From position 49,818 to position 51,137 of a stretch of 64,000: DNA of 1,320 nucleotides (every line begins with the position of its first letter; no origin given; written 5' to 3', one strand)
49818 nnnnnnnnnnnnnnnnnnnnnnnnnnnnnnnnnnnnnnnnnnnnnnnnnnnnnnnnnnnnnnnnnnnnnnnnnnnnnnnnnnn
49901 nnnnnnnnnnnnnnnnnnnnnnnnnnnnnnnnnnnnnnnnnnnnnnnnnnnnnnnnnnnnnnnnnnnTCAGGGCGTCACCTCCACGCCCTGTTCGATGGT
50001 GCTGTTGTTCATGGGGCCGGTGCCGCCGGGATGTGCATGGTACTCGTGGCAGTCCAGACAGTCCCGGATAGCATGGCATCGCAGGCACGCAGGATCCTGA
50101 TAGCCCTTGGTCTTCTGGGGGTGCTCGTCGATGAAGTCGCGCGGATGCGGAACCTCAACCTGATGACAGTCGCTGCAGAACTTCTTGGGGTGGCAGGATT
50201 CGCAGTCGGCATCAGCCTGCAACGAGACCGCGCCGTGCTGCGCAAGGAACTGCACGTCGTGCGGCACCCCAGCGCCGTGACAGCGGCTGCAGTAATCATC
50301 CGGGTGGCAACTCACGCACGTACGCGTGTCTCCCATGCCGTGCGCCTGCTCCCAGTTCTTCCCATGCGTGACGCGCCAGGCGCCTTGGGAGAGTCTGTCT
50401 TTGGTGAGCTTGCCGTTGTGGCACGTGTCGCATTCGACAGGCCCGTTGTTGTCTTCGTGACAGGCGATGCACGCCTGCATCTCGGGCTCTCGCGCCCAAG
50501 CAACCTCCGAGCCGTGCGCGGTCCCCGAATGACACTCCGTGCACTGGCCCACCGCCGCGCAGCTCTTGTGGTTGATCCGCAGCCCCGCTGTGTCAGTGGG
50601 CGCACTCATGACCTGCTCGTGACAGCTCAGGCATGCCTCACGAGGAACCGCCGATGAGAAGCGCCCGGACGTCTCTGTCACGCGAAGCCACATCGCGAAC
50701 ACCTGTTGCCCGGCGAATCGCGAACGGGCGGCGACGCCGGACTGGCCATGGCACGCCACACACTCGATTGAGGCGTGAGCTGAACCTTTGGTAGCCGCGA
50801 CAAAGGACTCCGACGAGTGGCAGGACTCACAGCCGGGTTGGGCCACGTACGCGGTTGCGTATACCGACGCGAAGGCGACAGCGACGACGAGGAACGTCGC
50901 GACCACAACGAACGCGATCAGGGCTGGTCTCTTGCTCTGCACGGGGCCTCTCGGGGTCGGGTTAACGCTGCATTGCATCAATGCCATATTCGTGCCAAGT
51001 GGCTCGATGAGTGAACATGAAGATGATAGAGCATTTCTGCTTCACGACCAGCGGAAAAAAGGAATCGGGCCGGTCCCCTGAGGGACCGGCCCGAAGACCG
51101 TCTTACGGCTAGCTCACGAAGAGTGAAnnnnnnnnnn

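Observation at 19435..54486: Integrated model: a glycosylated cytochrome nanowire system in a monoderm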

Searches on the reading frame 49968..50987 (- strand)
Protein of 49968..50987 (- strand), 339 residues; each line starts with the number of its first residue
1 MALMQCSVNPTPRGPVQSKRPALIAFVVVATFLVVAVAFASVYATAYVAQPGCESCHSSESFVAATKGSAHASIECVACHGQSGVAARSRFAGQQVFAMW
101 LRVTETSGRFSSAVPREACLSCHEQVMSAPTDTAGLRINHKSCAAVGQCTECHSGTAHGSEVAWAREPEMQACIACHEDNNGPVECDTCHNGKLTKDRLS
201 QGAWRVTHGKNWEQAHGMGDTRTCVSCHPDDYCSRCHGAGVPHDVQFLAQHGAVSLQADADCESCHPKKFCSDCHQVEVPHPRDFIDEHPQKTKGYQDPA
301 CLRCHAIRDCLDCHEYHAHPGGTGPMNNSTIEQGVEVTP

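Call 6: search_protein_families(library=pfam, proteins=[window:49968-50987:-])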
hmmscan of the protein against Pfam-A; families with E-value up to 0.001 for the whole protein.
window:49968-50987:- (339 aa): 2 families
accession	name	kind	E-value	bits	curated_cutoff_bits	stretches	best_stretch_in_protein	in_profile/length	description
PF14522.11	Cytochrome_C7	-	9e-10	38.7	24.8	0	115-178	12-67/67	Cytochrome c7 and related cytochrome c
PF14537.11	Cytochrom_c3_2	-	6.1e-07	30.3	25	0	111-178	21-79/79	Cytochrome c3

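Call 10: find_encoding_contigs(protein=window:49968-50987:-, flank=10000, max_places=6)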
Protein window:49968-50987:- (339 aa): no gene with exactly this product is on record in the collection.

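Call 38: search_solved_structures(query=window:49968-50987:-, max_evalue=1, show_alignments=1)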
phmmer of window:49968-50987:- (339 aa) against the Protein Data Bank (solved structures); distinct sequences matched with E-value up to 1: 11.
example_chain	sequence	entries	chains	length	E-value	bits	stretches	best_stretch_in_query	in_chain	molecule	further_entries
1ehj_A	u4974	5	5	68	1.4e-05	27.7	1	134-190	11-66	CYTOCHROME C7 | CYTOCHROME C551.5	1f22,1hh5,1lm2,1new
1kwj_A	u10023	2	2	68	1.9e-05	27.3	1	134-190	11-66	cytochrome c7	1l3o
2j7a_C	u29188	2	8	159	2e-05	27.2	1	21-91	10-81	CYTOCHROME C QUINOL DEHYDROGENASE NRFH | NAPC/NIRT CYTOCHROME C FAMILY PROTEIN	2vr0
3h4n_A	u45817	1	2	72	0.00017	24.2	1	123-191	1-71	Cytochrome c7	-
3h33_A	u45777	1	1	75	0.0028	20.1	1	130-194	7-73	Cytochrome c7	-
3sel_X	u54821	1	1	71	0.0044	19.5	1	136-191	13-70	CYTOCHROME C7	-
3sj1_X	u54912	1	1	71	0.006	19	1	136-191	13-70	CYTOCHROME C7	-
1oah_A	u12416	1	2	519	0.083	15.3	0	177-234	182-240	CYTOCHROME C NITRITE REDUCTASE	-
1d4c_A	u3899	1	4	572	0.32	13.3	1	44-83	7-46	FLAVOCYTOCHROME C FUMARATE REDUCTASE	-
1d4d_A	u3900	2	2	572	0.32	13.3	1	44-83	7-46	FLAVOCYTOCHROME C FUMARATE REDUCTASE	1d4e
2c1d_A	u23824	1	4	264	0.91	11.8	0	157-193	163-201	SOXA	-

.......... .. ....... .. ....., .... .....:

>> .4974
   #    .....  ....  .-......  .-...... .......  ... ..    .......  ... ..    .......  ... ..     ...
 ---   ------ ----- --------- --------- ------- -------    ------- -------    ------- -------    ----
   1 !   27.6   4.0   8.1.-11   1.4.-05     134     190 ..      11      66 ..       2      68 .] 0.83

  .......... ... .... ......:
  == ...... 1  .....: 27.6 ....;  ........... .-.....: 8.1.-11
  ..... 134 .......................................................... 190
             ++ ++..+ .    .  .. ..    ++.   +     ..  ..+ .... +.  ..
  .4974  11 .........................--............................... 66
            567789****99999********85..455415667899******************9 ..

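Call 39: search_protein_families(library=ncbifam, proteins=[window:49968-50987:-], max_evalue=0.01)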
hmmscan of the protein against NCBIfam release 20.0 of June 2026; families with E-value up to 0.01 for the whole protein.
window:49968-50987:- (339 aa): 2 families
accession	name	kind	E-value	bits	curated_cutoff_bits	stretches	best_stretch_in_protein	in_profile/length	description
TIGR03153.1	cytochr_NrfH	equivalog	3.1e-06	27.3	134.2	1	27-158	3-138/138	cytochrome c nitrite reductase small subunit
TIGR03508.1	decahem_SO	subfamily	0.00018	21.1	192.2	1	53-181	5-128/258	DmsE family decaheme c-type cytochrome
